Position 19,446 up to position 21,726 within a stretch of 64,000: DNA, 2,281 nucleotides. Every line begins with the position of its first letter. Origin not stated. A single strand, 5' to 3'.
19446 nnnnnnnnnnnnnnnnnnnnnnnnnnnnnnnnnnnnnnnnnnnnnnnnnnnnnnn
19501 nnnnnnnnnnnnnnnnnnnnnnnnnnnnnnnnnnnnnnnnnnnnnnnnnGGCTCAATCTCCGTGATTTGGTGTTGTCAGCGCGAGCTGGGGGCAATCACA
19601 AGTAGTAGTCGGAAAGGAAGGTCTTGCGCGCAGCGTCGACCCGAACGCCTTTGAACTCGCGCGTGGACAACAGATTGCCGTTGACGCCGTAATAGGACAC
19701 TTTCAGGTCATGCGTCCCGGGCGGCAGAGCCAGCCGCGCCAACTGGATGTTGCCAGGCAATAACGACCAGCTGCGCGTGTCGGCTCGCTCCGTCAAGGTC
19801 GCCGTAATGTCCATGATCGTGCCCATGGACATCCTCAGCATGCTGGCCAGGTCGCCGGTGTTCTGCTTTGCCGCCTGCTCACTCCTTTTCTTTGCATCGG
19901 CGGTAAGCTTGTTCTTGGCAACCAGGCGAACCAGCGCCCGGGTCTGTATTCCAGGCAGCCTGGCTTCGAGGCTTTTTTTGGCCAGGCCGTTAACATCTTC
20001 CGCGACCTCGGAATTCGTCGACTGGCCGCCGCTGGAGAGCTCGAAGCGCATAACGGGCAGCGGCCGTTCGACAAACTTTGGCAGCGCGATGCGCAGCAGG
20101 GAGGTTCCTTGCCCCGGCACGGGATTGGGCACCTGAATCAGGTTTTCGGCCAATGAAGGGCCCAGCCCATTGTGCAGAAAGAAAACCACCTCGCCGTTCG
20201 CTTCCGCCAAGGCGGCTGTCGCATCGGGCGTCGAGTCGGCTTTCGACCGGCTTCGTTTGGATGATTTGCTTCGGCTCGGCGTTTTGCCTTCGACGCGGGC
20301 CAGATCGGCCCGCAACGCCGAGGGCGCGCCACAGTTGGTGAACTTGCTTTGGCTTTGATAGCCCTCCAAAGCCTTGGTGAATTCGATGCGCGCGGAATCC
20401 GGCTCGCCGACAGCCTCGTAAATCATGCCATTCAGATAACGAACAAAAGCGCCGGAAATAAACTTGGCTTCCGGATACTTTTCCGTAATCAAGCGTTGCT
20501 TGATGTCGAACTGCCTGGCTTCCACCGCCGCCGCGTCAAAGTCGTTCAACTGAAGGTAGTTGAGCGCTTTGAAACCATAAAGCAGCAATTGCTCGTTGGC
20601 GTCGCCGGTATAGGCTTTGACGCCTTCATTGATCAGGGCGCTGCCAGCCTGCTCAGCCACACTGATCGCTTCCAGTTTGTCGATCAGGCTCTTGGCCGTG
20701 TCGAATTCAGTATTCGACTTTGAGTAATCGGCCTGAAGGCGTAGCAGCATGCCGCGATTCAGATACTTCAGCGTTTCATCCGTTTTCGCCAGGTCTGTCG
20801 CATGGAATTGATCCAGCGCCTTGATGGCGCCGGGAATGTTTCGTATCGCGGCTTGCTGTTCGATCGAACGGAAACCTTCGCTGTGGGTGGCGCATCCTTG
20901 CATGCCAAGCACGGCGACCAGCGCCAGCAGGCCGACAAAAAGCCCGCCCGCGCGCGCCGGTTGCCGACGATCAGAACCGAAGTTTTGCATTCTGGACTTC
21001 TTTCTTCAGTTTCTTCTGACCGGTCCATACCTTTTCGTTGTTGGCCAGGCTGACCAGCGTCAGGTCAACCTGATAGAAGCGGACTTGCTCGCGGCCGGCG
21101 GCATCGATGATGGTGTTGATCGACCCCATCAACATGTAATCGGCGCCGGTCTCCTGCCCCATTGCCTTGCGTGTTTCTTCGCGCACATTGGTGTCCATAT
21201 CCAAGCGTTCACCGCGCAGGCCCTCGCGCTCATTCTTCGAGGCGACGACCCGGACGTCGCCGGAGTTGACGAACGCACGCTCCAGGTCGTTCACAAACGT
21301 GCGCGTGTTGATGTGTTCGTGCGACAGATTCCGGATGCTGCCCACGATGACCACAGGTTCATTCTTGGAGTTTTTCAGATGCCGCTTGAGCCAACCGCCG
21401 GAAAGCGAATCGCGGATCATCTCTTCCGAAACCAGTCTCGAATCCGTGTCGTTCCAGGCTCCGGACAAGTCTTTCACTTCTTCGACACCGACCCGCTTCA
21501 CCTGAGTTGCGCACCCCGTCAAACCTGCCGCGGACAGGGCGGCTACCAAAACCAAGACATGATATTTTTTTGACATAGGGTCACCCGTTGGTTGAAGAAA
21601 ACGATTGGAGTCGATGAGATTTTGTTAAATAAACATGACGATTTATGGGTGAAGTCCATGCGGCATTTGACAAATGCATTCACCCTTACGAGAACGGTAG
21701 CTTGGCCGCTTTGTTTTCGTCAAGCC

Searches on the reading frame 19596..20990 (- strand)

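Call 7: search_protein_families(library=pfam, proteins=[window:19596-20990:-], max_evalue=0.1)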
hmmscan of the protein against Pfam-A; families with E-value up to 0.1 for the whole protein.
window:19596-20990:- (464 aa): 4 families
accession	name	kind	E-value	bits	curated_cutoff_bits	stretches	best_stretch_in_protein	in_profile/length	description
PF07719.23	TPR_2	-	0.00024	21.4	27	0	183-209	3-29/34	Tetratricopeptide repeat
PF13181.12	TPR_8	-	0.013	16.1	25.7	0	188-209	8-29/34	Tetratricopeptide repeat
PF13424.12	TPR_12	-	0.04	14.6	30.1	0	158-212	22-76/77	Tetratricopeptide repeat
PF23300.3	HEAT_Nup120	-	0.088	13.1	29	0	179-216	24-62/170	Nucleoporin Nup120, HEAT repeats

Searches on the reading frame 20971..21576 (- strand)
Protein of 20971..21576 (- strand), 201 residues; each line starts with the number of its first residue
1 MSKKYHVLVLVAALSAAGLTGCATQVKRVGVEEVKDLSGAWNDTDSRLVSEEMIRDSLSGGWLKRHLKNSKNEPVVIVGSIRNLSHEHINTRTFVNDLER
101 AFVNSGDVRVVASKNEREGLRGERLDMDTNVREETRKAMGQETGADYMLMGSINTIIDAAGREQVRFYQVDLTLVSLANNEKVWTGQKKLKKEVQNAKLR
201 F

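Call 12: search_protein_families(library=pfam, proteins=[window:20971-21576:-], max_evalue=1)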
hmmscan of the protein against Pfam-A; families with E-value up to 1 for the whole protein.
window:20971-21576:- (201 aa): 2 families
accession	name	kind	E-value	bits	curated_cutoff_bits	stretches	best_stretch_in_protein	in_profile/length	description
PF13036.11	LpoB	-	7.5e-38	130.2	22.3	1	45-189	1-146/147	Peptidoglycan-synthase activator LpoB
PF11684.13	DUF3280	-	0.016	15.9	30.1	1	93-155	31-90/138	Protein of unknown function (DUF2380)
